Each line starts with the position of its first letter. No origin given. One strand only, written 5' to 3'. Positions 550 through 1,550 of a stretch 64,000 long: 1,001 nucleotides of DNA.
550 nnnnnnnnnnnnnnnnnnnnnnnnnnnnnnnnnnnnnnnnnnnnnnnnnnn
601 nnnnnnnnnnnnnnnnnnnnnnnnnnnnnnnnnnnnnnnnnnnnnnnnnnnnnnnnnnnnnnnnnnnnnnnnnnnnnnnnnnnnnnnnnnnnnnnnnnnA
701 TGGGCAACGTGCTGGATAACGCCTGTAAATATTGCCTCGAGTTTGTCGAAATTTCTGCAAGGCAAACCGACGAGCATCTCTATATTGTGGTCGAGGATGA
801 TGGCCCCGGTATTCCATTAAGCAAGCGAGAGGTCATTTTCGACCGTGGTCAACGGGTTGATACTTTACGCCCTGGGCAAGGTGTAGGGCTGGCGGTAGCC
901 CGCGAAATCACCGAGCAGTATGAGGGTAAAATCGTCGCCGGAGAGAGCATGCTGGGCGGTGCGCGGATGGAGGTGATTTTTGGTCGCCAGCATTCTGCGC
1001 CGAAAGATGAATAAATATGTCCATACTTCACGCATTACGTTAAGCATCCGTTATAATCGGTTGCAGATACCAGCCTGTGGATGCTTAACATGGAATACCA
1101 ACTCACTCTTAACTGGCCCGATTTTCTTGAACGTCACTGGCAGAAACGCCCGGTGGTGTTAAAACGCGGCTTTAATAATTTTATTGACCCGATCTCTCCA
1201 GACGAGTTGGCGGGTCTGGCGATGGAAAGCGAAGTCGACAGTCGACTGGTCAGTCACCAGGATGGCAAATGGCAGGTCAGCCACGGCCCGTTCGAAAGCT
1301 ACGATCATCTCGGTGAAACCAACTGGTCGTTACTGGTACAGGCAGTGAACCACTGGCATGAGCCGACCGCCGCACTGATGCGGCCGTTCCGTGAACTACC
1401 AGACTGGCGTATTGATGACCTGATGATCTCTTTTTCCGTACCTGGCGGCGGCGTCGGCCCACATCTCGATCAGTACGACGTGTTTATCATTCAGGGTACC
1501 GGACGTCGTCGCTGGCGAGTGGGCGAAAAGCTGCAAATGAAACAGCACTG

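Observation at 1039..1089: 11-bp perfect inverted repeat bracketing a consensus TATAAT hexamer and ending at the roxA/ycfD start codon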

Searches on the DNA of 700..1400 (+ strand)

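Call 6: search_rna_families(source=window, start=800, end=1400, threshold=evalue, max_evalue=10)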
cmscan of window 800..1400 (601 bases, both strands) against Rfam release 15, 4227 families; matches with E-value up to 10: 3.
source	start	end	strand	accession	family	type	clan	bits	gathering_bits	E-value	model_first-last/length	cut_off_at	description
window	1126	1168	-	RF01555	TB9Cs3H1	Gene; snRNA; snoRNA; HACA-box;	-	14.9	45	7.2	1-68/68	no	Trypanosomatid snoRNA TB9Cs3H1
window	1012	1086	-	RF01089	PK-repBA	Cis-reg;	-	13.4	45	3.5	1-124/124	no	Pseudoknot of the regulatory region of the repBA gene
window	809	851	-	RF01833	astro_FSE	Cis-reg; frameshift_element;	-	11.2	70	4.9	1-55/55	no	ribosomal frameshift site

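Call 8: search_dna_similar(query=window:900-1250:+, collection=ecoli_genomes, mode=near, rows=spread, max_rows=30)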
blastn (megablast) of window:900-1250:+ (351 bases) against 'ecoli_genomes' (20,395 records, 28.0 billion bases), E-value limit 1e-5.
Records with a match: 5427; places in all: 6036; records where one place covers at least 80% of the query: 4823.
Genomes with a match: 5425 of 5426; with a place that covers at least 80% of the query: 4821. Places per genome that has any: lowest 1, median 1, highest 4. On chromosomes: 6024 places; on plasmids: 12.
Best place of each record, by identity: >=99% 4373; 95-99% 1054.
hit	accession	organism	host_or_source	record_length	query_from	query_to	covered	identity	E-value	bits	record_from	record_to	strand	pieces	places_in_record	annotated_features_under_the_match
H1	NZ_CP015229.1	Escherichia coli strain 06-00048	alfalfa sprout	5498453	1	351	100%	100.0%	0e+0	649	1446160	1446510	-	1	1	roxA: [50S ribosomal protein L16]-arginine 3-hydroxylase | phoQ: two-component system sensor histidine kinase PhoQ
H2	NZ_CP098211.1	Escherichia coli strain Z0117EC0040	Canis lupus familiaris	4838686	1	351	100%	99.7%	0e+0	643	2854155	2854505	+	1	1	roxA: [50S ribosomal protein L16]-arginine 3-hydroxylase | phoQ: two-component system sensor histidine kinase PhoQ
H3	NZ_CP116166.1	Escherichia coli strain DETEC-P169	ICU patient rectal swab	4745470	1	351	100%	99.7%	0e+0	643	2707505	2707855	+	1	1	roxA: [50S ribosomal protein L16]-arginine 3-hydroxylase | phoQ: two-component system sensor histidine kinase PhoQ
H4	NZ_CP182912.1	Escherichia coli strain FAHZZU6014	Homo sapiens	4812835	1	351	100%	99.7%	0e+0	643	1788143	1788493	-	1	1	roxA: [50S ribosomal protein L16]-arginine 3-hydroxylase | phoQ: two-component system sensor histidine kinase PhoQ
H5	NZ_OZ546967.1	Escherichia coli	Homo sapiens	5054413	1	351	100%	99.7%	0e+0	643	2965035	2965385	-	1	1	roxA: [50S ribosomal protein L16]-arginine 3-hydroxylase | phoQ: two-component system sensor histidine kinase PhoQ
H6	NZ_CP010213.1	Escherichia coli strain M15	mouse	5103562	1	351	100%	99.4%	7e-180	638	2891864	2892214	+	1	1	roxA: [50S ribosomal protein L16]-arginine 3-hydroxylase | phoQ: two-component system sensor histidine kinase PhoQ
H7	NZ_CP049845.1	Escherichia coli strain UPEC-245U/190328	Homo sapiens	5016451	1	351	100%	99.4%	7e-180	638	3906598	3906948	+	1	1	roxA: [50S ribosomal protein L16]-arginine 3-hydroxylase | phoQ: two-component system sensor histidine kinase PhoQ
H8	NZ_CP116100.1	Escherichia coli strain DETEC-P881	ICU patient oral swab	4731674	1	351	100%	99.4%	7e-180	638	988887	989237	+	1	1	roxA: [50S ribosomal protein L16]-arginine 3-hydroxylase | phoQ: two-component system sensor histidine kinase PhoQ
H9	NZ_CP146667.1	Escherichia coli strain MS 16-3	Homo sapiens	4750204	1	351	100%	99.4%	7e-180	638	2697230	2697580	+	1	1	roxA: [50S ribosomal protein L16]-arginine 3-hydroxylase | phoQ: two-component system sensor histidine kinase PhoQ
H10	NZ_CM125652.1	Escherichia coli strain ZH177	pig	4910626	1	351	100%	99.4%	7e-180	638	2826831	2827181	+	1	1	roxA: [50S ribosomal protein L16]-arginine 3-hydroxylase | phoQ: two-component system sensor histidine kinase PhoQ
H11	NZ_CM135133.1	Escherichia coli strain K99B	-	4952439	1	351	100%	99.4%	7e-180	638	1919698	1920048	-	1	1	roxA: [50S ribosomal protein L16]-arginine 3-hydroxylase | phoQ: two-component system sensor histidine kinase PhoQ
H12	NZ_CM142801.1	Escherichia coli strain GPEC856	chicken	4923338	2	351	100%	99.4%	2e-179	636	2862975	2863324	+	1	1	roxA: [50S ribosomal protein L16]-arginine 3-hydroxylase | phoQ: two-component system sensor histidine kinase PhoQ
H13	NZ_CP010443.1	Escherichia coli K-12 strain K-12 MG1655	not applicable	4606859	1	351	100%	99.1%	3e-178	632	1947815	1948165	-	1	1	roxA: [50S ribosomal protein L16]-arginine 3-hydroxylase | phoQ: two-component system sensor histidine kinase PhoQ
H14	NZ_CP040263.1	Escherichia coli strain 631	Bivalve mollusk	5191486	1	351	100%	99.1%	3e-178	632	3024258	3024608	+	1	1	roxA: [50S ribosomal protein L16]-arginine 3-hydroxylase | phoQ: two-component system sensor histidine kinase PhoQ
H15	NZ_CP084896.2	Escherichia coli strain g62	laboratory experiment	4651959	1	351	100%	99.1%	3e-178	632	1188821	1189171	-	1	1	roxA: [50S ribosomal protein L16]-arginine 3-hydroxylase | phoQ: two-component system sensor histidine kinase PhoQ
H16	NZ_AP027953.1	Escherichia coli strain VE-F5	-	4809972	1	351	100%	99.1%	3e-178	632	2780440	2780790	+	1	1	roxA: [50S ribosomal protein L16]-arginine 3-hydroxylase | phoQ: two-component system sensor histidine kinase PhoQ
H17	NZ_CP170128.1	Escherichia coli strain C122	not applicable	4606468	1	351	100%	99.1%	3e-178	632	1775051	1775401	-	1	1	roxA: [50S ribosomal protein L16]-arginine 3-hydroxylase | phoQ: two-component system sensor histidine kinase PhoQ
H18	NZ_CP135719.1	Escherichia coli strain TUM1226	missing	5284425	1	351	100%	99.1%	3e-178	632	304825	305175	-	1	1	roxA: [50S ribosomal protein L16]-arginine 3-hydroxylase | phoQ: two-component system sensor histidine kinase PhoQ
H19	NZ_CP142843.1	Escherichia coli strain SX45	Sheep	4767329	1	351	100%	99.1%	3e-178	632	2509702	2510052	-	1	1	roxA: [50S ribosomal protein L16]-arginine 3-hydroxylase | phoQ: two-component system sensor histidine kinase PhoQ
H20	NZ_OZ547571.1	Escherichia coli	Homo sapiens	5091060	1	351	100%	99.1%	3e-178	632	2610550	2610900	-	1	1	roxA: [50S ribosomal protein L16]-arginine 3-hydroxylase | phoQ: two-component system sensor histidine kinase PhoQ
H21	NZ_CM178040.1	Escherichia coli strain JX4-T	chicken gut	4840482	1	351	100%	99.1%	3e-178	632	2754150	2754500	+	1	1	roxA: [50S ribosomal protein L16]-arginine 3-hydroxylase | phoQ: two-component system sensor histidine kinase PhoQ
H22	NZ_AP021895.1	Escherichia coli strain 2018-11-3CC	Homo sapiens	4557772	1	351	100%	98.9%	1e-176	627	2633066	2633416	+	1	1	roxA: [50S ribosomal protein L16]-arginine 3-hydroxylase | phoQ: two-component system sensor histidine kinase PhoQ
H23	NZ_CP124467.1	Escherichia coli strain AVS0747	wastewater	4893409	1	351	100%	98.9%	1e-176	627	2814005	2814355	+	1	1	roxA: [50S ribosomal protein L16]-arginine 3-hydroxylase | phoQ: two-component system sensor histidine kinase PhoQ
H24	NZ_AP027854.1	Escherichia coli strain 2017-19-1CC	Homo sapiens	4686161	1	351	100%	98.9%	1e-176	627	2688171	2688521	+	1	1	roxA: [50S ribosomal protein L16]-arginine 3-hydroxylase | phoQ: two-component system sensor histidine kinase PhoQ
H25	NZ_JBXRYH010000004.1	Escherichia coli strain EC20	Homo sapiens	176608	1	351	100%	98.9%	1e-176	627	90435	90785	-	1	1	roxA: [50S ribosomal protein L16]-arginine 3-hydroxylase | phoQ: two-component system sensor histidine kinase PhoQ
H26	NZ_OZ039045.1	Escherichia coli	-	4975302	1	351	100%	98.9%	1e-176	627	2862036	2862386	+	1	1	roxA: [50S ribosomal protein L16]-arginine 3-hydroxylase | phoQ: two-component system sensor histidine kinase PhoQ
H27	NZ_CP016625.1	Escherichia coli O157:H7 strain FRIK944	Bos taurus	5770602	114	351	68%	100.0%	2e-120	440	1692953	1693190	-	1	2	roxA: [50S ribosomal protein L16]-arginine 3-hydroxylase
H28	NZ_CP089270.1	Escherichia coli O157:H7 strain M1300706002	Homo sapiens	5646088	114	351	68%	100.0%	2e-120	440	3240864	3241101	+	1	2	roxA: [50S ribosomal protein L16]-arginine 3-hydroxylase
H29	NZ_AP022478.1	Escherichia coli strain STN0717-11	-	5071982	114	351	68%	99.6%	1e-118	435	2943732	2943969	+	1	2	roxA: [50S ribosomal protein L16]-arginine 3-hydroxylase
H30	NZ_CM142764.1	Escherichia coli strain GPEC60-33-648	chicken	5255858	1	191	54%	99.5%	1e-92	348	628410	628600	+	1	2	phoQ: two-component system sensor histidine kinase PhoQ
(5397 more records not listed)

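Call 9: get_annotated_region(hit=H27, flank=3000)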
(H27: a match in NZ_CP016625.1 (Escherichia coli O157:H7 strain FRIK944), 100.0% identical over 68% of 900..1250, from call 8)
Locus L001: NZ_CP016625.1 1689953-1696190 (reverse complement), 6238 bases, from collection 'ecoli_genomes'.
description: Escherichia coli O157:H7 strain FRIK944 chromosome, complete genome
organism: Escherichia coli O157:H7 strain FRIK944 (NCBI taxid 83334)
replicon: chromosome; assembly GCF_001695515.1
host: Bos taurus; source: calf feces; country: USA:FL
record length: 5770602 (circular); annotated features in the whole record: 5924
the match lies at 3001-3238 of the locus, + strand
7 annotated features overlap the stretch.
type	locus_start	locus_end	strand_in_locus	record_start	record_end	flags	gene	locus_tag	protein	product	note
CDS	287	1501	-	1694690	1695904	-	-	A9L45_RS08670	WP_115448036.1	tyrosine-type recombinase/integrase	-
CDS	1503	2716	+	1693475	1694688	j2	-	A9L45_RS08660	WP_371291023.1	IS3 family transposase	programmed frameshift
sequence_feature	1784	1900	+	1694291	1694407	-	-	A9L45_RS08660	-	-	AL1L pseudoknot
CDS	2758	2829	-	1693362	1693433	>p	-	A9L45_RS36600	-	hypothetical protein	incomplete; partial in the middle of a contig; missing C-terminus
CDS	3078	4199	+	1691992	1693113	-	roxA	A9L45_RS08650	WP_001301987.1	[50S ribosomal protein L16]-arginine 3-hydroxylase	-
CDS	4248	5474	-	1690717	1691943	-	pepT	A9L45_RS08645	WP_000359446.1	peptidase T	-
CDS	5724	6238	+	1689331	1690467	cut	potA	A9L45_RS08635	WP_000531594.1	spermidine/putrescine ABC transporter ATP-binding protein PotA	-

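Call 10: get_annotated_region(hit=H30, flank=3000)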
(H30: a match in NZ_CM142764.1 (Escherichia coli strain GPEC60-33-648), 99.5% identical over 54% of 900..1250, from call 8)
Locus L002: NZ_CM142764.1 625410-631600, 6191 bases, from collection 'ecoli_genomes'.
description: Escherichia coli strain GPEC60-33-648 chromosome, whole genome shotgun sequence
organism: Escherichia coli strain GPEC60-33-648 (NCBI taxid 562)
replicon: chromosome; assembly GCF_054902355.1
host: -; source: chicken; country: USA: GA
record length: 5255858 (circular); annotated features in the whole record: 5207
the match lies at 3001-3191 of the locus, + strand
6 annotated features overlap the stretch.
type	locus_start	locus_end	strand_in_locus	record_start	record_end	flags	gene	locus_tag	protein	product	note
CDS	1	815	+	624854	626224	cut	purB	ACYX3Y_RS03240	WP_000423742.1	adenylosuccinate lyase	-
CDS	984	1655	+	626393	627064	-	phoP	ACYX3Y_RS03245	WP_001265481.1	two-component system response regulator PhoP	-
CDS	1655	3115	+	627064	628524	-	phoQ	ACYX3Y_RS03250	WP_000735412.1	two-component system sensor histidine kinase PhoQ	-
CDS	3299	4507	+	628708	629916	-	-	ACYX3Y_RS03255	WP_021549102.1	IS4-like element ISVsa5 family transposase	-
CDS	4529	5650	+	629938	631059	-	roxA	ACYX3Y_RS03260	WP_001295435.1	[50S ribosomal protein L16]-arginine 3-hydroxylase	-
CDS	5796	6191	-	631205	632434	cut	pepT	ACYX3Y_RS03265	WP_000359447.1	peptidase T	-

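Call 11: get_annotated_region(hit=H13, flank=1500)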
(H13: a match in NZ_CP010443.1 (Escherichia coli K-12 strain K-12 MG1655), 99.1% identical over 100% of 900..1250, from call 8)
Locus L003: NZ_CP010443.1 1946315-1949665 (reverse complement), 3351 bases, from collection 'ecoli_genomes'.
description: Escherichia coli K-12 strain K-12 MG1655 chromosome, complete genome
organism: Escherichia coli K-12 strain K-12 MG1655 (NCBI taxid 83333)
replicon: chromosome; assembly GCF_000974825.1
host: -; source: not applicable; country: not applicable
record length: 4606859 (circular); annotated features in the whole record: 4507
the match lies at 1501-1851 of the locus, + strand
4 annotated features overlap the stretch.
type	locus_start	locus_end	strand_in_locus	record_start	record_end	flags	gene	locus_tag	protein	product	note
CDS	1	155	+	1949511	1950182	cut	phoP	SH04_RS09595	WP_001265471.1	two-component system response regulator PhoP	-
CDS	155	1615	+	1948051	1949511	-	phoQ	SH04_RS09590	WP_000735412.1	two-component system sensor histidine kinase PhoQ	-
CDS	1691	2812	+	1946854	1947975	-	roxA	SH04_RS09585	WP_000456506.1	[50S ribosomal protein L16]-arginine 3-hydroxylase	-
CDS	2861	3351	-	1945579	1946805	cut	pepT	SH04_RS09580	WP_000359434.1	peptidase T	-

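Call 13: search_dna_similar(query=window:700-1100:+, collection=phages, mode=near, max_rows=20)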
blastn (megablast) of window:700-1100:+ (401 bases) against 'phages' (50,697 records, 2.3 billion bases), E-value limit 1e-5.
No match.
